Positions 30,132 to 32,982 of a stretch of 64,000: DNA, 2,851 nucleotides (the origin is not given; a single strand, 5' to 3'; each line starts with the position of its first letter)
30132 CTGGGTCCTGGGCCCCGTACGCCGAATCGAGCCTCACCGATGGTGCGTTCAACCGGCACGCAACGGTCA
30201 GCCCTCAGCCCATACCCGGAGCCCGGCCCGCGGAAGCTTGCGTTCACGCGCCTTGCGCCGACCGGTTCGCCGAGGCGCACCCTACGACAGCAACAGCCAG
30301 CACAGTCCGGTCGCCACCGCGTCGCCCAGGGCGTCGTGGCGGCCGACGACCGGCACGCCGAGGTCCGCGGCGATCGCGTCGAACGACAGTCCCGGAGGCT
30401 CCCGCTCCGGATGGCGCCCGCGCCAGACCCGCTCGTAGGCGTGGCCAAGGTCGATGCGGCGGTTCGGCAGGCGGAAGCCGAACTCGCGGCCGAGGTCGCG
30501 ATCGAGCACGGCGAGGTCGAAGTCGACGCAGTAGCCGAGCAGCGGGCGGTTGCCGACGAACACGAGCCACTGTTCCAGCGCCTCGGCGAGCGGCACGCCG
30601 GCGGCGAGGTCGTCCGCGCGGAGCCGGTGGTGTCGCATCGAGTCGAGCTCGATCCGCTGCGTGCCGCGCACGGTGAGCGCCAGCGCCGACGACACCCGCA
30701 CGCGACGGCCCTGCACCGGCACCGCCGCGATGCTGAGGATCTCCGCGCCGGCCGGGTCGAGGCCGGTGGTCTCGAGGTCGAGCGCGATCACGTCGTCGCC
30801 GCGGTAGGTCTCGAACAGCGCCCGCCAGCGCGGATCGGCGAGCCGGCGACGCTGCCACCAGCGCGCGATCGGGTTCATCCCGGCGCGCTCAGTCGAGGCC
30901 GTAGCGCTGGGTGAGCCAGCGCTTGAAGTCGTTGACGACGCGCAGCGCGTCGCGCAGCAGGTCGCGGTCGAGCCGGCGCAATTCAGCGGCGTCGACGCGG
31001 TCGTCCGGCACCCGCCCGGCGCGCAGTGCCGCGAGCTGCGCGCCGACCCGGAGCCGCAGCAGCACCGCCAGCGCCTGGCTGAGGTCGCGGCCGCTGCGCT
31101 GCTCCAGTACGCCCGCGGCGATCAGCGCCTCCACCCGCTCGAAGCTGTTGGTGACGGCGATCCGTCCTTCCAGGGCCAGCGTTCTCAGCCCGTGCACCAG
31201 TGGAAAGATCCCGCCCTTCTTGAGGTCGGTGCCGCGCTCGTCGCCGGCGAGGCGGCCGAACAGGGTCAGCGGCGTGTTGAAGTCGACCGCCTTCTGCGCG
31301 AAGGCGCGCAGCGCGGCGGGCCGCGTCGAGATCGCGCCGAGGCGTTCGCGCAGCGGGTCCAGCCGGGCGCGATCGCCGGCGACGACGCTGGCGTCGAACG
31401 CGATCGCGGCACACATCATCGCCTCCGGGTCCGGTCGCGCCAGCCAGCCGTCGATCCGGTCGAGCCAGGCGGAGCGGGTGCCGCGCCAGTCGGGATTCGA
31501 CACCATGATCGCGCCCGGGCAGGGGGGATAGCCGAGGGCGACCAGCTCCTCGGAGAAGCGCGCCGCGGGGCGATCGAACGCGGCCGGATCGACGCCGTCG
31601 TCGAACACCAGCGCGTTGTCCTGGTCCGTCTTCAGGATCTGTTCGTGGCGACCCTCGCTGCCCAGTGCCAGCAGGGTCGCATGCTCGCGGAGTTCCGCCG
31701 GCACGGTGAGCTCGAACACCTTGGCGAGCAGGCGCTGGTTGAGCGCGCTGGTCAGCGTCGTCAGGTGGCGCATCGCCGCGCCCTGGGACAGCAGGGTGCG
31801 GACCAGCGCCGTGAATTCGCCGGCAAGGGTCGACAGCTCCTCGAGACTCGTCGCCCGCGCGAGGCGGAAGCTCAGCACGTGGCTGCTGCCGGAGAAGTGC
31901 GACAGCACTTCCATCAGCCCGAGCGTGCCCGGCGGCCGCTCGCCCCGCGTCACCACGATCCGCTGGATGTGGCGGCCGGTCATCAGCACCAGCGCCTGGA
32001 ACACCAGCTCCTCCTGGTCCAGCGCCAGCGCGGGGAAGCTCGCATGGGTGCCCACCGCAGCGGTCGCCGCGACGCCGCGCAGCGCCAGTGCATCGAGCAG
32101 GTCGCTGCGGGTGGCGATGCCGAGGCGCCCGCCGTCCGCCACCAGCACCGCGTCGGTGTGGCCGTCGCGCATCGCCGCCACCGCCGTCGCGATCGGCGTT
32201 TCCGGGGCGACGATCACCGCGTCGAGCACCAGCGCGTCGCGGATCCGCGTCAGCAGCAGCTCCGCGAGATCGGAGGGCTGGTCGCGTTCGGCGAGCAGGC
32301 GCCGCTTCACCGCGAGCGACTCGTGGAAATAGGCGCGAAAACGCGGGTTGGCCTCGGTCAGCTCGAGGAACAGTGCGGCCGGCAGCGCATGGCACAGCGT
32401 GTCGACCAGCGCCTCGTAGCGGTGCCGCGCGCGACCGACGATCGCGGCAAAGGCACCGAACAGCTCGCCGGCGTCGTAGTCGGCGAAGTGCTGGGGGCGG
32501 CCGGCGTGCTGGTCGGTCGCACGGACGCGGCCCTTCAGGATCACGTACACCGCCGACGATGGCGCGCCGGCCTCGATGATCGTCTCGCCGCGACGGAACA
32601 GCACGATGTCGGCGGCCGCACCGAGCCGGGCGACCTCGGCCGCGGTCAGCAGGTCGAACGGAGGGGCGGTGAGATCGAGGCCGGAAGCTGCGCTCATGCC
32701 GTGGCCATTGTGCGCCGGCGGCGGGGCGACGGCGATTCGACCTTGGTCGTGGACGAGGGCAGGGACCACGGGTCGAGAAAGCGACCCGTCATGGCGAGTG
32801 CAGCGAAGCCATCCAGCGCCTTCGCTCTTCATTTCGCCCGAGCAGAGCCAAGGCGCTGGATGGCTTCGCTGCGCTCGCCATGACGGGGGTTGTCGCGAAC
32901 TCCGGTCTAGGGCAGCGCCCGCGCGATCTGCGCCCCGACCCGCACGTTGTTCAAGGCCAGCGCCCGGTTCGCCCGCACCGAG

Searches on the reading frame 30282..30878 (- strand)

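Call 100: search_protein_families(library=pfam, proteins=[window:30282-30878:-], max_evalue=0.00001)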
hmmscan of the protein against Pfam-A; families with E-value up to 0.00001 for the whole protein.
window:30282-30878:- (198 aa): 1 family
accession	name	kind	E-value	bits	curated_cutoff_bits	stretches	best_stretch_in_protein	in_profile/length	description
PF00929.31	RNase_T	-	3.1e-16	60.8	24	1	31-190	1-160/164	Exonuclease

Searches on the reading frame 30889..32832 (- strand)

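Call 100: search_protein_families(library=pfam, proteins=[window:30889-32832:-], max_evalue=0.00001)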
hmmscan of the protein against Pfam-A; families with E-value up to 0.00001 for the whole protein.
window:30889-32832:- (647 aa): 4 families
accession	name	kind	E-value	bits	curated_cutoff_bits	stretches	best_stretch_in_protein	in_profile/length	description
PF03445.19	DUF294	-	6e-41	140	21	1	339-470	2-138/138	Putative nucleotidyltransferase DUF294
PF10335.14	DUF294_C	-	8.4e-40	136.4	22.5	1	506-644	2-145/145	Putative nucleotidyltransferase substrate binding domain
PF00027.35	cNMP_binding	-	8.4e-12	45.3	27.5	1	78-161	3-88/89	Cyclic nucleotide-binding domain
PF00571.33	CBS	-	1e-08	35.8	24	0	204-250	8-56/57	CBS domain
